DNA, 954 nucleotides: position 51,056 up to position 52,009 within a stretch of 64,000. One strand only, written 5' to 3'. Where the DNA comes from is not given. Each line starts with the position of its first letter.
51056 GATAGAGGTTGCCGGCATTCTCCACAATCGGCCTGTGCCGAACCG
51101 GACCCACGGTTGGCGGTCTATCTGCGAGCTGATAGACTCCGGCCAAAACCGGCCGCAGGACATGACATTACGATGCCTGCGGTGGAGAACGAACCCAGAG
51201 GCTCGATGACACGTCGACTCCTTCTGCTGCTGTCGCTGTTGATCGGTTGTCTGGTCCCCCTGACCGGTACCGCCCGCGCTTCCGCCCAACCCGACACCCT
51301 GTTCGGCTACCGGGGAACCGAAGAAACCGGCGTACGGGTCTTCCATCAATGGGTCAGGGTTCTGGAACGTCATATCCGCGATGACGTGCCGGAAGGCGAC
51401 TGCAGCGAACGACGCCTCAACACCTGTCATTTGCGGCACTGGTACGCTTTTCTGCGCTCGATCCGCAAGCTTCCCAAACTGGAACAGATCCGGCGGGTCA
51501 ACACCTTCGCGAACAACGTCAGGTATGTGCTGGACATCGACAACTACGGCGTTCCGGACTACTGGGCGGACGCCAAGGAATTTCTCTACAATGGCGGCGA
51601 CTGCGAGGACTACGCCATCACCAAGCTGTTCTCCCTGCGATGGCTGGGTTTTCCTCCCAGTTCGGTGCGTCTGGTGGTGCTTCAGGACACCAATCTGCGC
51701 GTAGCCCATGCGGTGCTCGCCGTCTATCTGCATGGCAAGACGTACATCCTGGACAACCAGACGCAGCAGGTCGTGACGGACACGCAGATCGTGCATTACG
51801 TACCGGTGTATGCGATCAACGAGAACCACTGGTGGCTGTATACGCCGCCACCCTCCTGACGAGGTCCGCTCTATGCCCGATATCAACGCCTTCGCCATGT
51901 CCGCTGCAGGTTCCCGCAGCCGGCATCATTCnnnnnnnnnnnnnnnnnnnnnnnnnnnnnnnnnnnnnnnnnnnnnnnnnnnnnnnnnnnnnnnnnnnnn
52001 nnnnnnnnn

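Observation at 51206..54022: LapG-like periplasmic cysteine protease paired with a membrane HD-GYP phosphodiesterase instead of a GGDEF-EAL LapD-type receptor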

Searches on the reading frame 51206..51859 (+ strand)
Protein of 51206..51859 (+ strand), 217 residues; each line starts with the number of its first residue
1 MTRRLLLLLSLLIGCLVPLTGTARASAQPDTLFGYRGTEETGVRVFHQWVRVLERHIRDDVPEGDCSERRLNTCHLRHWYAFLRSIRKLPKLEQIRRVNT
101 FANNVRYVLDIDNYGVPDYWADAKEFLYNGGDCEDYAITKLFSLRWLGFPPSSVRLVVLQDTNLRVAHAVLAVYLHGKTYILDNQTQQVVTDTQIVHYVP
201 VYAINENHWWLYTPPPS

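Call 3: search_protein_families(library=pfam, proteins=[window:51206-51859:+], max_evalue=0.1)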
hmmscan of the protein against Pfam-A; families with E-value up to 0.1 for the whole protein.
window:51206-51859:+ (217 aa): 4 families
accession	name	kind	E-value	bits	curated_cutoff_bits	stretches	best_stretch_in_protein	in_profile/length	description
PF06035.17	Peptidase_C93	-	9.3e-17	61.7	27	1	90-194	37-137/162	Bacterial transglutaminase-like cysteine proteinase BTLCP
PF04473.18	DUF553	-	0.00024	21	20.5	1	130-193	61-122/140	Transglutaminase-like domain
PF01841.26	Transglut_core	-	0.00028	21.6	23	1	89-181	12-104/108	Transglutaminase-like superfamily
PF22839.2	DUF7015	-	0.025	15.3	35.2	1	152-207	17-70/100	Domain of unknown function (DUF7015)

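Call 4: search_protein_families(library=ncbifam, proteins=[window:51206-51859:+], max_evalue=0.1)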
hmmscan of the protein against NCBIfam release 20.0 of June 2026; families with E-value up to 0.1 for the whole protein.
window:51206-51859:+ (217 aa): 1 family
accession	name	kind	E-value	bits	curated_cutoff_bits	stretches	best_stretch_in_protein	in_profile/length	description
NF045674.1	CystProtLapG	equivalog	2.8e-25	88.8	320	1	76-211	48-187/221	cysteine protease LapG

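Call 5: search_solved_structures(query=window:51206-51859:+, max_evalue=1, show_alignments=2)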
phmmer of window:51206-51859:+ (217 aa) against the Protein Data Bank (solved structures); distinct sequences matched with E-value up to 1: 2.
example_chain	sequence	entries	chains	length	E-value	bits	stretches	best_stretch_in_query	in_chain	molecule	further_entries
4fgo_A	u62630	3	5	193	1.1e-17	67.6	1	78-211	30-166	Periplasmic protein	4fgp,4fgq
4u65_E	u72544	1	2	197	1.5e-17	67.1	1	77-212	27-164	Putative cystine protease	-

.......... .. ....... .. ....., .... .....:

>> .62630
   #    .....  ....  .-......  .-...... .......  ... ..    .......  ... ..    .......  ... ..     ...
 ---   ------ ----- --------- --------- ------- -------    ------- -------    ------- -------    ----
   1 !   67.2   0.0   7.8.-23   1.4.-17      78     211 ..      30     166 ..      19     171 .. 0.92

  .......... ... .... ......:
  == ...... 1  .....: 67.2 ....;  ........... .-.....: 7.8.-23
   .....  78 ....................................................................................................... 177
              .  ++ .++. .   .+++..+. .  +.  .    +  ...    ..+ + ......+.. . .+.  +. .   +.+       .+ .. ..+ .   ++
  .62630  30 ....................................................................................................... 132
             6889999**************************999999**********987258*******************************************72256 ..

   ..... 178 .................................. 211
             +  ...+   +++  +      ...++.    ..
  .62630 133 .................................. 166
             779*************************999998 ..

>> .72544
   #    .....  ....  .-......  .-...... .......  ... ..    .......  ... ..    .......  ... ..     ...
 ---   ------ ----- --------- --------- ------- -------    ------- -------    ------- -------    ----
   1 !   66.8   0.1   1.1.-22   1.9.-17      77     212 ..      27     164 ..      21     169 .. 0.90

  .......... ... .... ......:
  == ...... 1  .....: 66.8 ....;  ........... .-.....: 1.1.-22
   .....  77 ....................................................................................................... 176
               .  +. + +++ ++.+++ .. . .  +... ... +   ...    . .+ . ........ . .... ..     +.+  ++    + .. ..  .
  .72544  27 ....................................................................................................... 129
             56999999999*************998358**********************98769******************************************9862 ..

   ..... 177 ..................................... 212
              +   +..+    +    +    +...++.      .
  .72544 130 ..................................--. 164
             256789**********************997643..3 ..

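Call 7: find_homologous_proteins(query=window:51206-51859:+, max_evalue=0.00001)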
Query window:51206-51859:+ (217 aa): 1953 proteins with E <= 0.00001 among 2281 candidates; the best 120 are listed.
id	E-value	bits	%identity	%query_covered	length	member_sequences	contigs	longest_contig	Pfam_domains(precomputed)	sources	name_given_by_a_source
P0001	6.4e-144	495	98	100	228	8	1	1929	PF06035.18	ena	-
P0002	5.0e-109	381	75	100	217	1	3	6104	PF06035.18,PF01841.26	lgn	-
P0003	3.3e-103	362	78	87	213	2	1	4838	PF06035.18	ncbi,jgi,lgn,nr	ncbi:MAG TPA: transglutaminase-like cysteine peptidase [Gammaproteobacteria bacterium]|nr:transgluta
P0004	4.4e-86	306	64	98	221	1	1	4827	PF06035.18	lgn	-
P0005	8.6e-85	302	64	95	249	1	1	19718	PF06035.18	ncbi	-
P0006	2.2e-83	297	63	95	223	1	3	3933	PF06035.18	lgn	-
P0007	2.3e-83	297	63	95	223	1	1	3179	PF06035.18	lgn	-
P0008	2.4e-83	297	63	94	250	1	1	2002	PF06035.18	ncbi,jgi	-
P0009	2.5e-83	297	67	88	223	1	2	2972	PF06035.18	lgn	-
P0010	2.7e-83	297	67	88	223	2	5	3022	PF06035.18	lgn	-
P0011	2.9e-83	297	66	88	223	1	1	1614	PF06035.18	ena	-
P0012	4.2e-83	296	63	98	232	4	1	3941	PF06035.18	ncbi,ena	-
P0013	6.5e-83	296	63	95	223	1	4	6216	PF06035.18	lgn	-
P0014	7.4e-83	296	63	95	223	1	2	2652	PF06035.18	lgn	-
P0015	8.3e-83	295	64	94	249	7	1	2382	PF06035.18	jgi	jgi:predicted transglutaminase-like cysteine proteinase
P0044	4.2e-80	287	65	85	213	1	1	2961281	PF06035.18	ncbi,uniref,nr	ncbi:transglutaminase-like cysteine peptidase [Thiohalobacter sp. IOR34]|uniref:transglutaminase-lik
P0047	4.7e-80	286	60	96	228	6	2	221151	PF06035.18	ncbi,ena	ncbi:MAG: transglutaminase-like cysteine peptidase [Methylococcales bacterium]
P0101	8.3e-78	279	62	88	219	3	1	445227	PF06035.18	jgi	-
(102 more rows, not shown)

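Call 8: find_encoding_contigs(protein=P0044, flank=10000, max_places=2)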
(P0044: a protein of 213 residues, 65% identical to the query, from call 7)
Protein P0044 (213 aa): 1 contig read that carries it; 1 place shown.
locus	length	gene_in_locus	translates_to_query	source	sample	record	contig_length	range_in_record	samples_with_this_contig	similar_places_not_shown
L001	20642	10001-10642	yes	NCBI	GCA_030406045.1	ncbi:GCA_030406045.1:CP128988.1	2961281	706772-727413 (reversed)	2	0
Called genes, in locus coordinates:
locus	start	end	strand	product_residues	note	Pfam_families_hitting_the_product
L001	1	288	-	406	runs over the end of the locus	PF13372:Alginate_exp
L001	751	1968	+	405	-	PF00483:NTP_transferase, PF12804:NTP_transf_3 (weak), PF07959:Fucose_pyrophosphorylase (faint), PF24894:Hexapep_GlmU, PF25084:LbH_EIF2B, PF25247:LbH_GLGC (weak)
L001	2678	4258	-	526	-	PF00009:GTP_EFTU, PF22042:EF-G_D2, PF03144:GTP_EFTU_D2, PF16658:RF3_C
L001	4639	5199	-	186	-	-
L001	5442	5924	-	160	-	PF13302:Acetyltransf_3 (weak), PF00583:Acetyltransf_1, PF13673:Acetyltransf_10, PF13508:Acetyltransf_7, PF08445:FR47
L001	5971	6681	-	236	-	PF03167:UDG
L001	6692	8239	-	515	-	PF00682:HMGL-like, PF22617:HCS_D2, PF08502:LeuA_dimer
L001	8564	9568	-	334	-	-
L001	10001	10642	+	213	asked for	PF06035:Peptidase_C93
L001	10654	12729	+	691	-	PF00989:PAS, PF08448:PAS_4, PF13426:PAS_9 (weak), PF01966:HD, PF13487:HD_5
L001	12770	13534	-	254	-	PF01066:CDP-OH_P_transf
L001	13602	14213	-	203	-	PF02666:PS_Dcarbxylase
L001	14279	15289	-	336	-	PF02826:2-Hacid_dh_C (faint), PF03807:F420_oxidored (faint), PF07991:KARI_N, PF01450:KARI_C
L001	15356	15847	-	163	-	PF01842:ACT, PF22629:ACT_AHAS_ss, PF13710:ACT_5, PF10369:ALS_ss_C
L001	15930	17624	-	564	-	PF02776:TPP_enzyme_N, PF00205:TPP_enzyme_M, PF02775:TPP_enzyme_C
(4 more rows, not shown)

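Call 9: find_encoding_contigs(protein=P0047, flank=10000, max_places=2)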
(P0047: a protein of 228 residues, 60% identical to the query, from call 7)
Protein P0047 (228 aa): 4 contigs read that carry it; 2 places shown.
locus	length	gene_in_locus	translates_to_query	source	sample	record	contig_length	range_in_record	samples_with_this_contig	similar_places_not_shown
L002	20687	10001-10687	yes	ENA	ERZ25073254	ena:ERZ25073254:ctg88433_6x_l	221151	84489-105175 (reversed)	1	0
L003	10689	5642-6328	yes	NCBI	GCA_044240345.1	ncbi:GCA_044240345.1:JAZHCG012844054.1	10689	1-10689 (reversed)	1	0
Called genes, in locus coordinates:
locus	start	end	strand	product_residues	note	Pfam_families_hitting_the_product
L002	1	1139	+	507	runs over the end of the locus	PF00413:Peptidase_M10 (faint), PF18884:TSP3_bac (weak)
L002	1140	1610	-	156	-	PF13302:Acetyltransf_3 (weak), PF00583:Acetyltransf_1, PF13673:Acetyltransf_10, PF13508:Acetyltransf_7, PF08445:FR47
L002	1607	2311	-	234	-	PF03167:UDG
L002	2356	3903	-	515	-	PF00682:HMGL-like, PF22617:HCS_D2, PF08502:LeuA_dimer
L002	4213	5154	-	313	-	-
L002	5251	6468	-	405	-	PF01471:PG_binding_1 (faint), PF03734:YkuD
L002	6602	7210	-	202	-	-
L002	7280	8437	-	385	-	-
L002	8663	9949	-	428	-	PF04575:SlipAM (weak)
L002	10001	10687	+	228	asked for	PF06035:Peptidase_C93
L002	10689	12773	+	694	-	PF13426:PAS_9 (faint), PF00989:PAS (weak), PF08448:PAS_4 (weak), PF13487:HD_5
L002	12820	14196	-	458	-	PF20720:nSTAND3 (faint), PF13191:AAA_16, PF13245:AAA_19, PF13401:AAA_22, PF13604:AAA_30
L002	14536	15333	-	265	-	PF01066:CDP-OH_P_transf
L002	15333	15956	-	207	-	PF02666:PS_Dcarbxylase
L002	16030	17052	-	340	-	PF02826:2-Hacid_dh_C (weak), PF03446:NAD_binding_2 (weak), PF03807:F420_oxidored (weak), PF07991:KARI_N, PF01450:KARI_C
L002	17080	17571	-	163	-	PF01842:ACT, PF22629:ACT_AHAS_ss, PF13710:ACT_5, PF10369:ALS_ss_C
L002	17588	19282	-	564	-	PF02776:TPP_enzyme_N, PF00205:TPP_enzyme_M, PF02775:TPP_enzyme_C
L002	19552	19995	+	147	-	-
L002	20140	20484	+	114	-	PF01187:MIF, PF14552:Tautomerase_2 (faint)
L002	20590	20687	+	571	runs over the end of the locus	PF00587:tRNA-synt_2b, PF04073:tRNA_edit, PF03129:HGTP_anticodon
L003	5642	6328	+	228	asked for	PF06035:Peptidase_C93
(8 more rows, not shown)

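Call 10: find_encoding_contigs(protein=P0101, flank=10000, max_places=2)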
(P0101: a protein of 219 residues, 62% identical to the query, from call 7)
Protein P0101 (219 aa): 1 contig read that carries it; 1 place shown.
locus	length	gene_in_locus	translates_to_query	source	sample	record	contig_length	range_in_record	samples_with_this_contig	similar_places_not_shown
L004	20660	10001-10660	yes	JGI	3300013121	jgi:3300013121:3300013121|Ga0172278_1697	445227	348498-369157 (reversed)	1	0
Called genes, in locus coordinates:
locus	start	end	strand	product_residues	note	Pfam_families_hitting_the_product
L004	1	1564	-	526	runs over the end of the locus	PF00009:GTP_EFTU, PF22042:EF-G_D2, PF03144:GTP_EFTU_D2, PF16658:RF3_C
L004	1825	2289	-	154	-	PF13302:Acetyltransf_3 (weak), PF00583:Acetyltransf_1, PF08445:FR47, PF13673:Acetyltransf_10, PF13508:Acetyltransf_7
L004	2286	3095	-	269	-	PF03167:UDG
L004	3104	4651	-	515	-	PF00682:HMGL-like, PF22617:HCS_D2, PF08502:LeuA_dimer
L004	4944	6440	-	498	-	PF20142:Scaffold, PF01471:PG_binding_1, PF03734:YkuD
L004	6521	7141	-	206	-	-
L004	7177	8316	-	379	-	-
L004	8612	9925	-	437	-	PF25060:ARM_TT21_2nd (weak), PF13505:OMP_b-brl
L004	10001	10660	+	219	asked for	PF06035:Peptidase_C93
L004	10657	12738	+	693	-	PF13487:HD_5, PF01966:HD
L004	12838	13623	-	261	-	PF01066:CDP-OH_P_transf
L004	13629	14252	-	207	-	PF02666:PS_Dcarbxylase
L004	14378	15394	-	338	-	PF02826:2-Hacid_dh_C (weak), PF03446:NAD_binding_2 (faint), PF03807:F420_oxidored (weak), PF07991:KARI_N, PF01450:KARI_C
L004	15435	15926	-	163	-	PF01842:ACT, PF22629:ACT_AHAS_ss, PF13710:ACT_5, PF10369:ALS_ss_C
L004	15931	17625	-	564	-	PF02776:TPP_enzyme_N, PF00205:TPP_enzyme_M, PF02775:TPP_enzyme_C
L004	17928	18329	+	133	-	PF13511:DUF4124 (weak)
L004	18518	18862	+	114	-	PF01187:MIF, PF01361:Tautomerase (faint)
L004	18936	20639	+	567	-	PF00587:tRNA-synt_2b, PF04073:tRNA_edit, PF03129:HGTP_anticodon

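Call 25: find_related_loci(query=window:51206-51859:+, collection=genome_contigs, flank=10000)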
Query window:51206-51859:+ (217 aa) in genome_contigs; peptide patterns used: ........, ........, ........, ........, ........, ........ (x = any residue, [..] = any of these).
44 stretches matched a pattern; 2 encode a relative of the query (tblastn E <= 1e-3); 2 distinct loci.
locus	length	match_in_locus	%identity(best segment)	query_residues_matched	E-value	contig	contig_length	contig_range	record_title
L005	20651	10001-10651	88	1-217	7e-130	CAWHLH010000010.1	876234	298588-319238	MAG: uncultured Gammaproteobacteria bacterium isolate MFD02923.bin.1.29 genome assembly, contig: contig_6058, whole geno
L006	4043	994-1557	78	27-214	4e-103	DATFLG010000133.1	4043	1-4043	MAG TPA_asm: Gammaproteobacteria bacterium isolate SMAG_U9191 k141_157291, whole genome shotgun sequence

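Call 40: find_related_loci(query=A1, collection=metagenome_contigs, flank=10000)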
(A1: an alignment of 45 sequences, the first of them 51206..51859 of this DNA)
Query A1 (217 aa) in metagenome_contigs; peptide patterns used: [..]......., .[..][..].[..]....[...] (x = any residue, [..] = any of these).
600 stretches matched a pattern (row limit reached: there are more); 553 encode a relative of the query (tblastn E <= 1e-3); the best 80 are kept; 80 distinct loci.
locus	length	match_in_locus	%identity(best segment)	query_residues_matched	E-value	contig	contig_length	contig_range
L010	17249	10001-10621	63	8-214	1e-84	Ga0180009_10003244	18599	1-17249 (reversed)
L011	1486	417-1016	62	10-214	9e-90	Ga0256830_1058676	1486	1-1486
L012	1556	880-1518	60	2-212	2e-89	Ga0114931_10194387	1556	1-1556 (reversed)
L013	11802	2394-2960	64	25-214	1e-83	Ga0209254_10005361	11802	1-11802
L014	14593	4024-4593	63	25-214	2e-82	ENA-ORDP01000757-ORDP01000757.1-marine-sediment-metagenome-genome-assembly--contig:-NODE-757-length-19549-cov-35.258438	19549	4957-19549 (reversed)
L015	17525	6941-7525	62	20-214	3e-82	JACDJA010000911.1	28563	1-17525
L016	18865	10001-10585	62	20-214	3e-82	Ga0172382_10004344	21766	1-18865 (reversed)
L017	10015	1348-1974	58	7-214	6e-81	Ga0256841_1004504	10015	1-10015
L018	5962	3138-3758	60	8-214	3e-81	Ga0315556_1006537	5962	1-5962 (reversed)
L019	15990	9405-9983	61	20-212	2e-80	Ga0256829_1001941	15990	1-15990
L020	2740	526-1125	61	20-214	2e-81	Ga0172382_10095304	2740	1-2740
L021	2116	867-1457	60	14-214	2e-82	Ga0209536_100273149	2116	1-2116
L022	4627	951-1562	59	5-214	6e-80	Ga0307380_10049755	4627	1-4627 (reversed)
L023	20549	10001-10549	61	32-214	1e-79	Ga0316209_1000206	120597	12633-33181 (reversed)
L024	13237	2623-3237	59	9-214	2e-79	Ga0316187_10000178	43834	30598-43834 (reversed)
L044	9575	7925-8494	59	23-212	1e-75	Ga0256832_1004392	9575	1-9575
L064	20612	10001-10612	54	6-214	1e-72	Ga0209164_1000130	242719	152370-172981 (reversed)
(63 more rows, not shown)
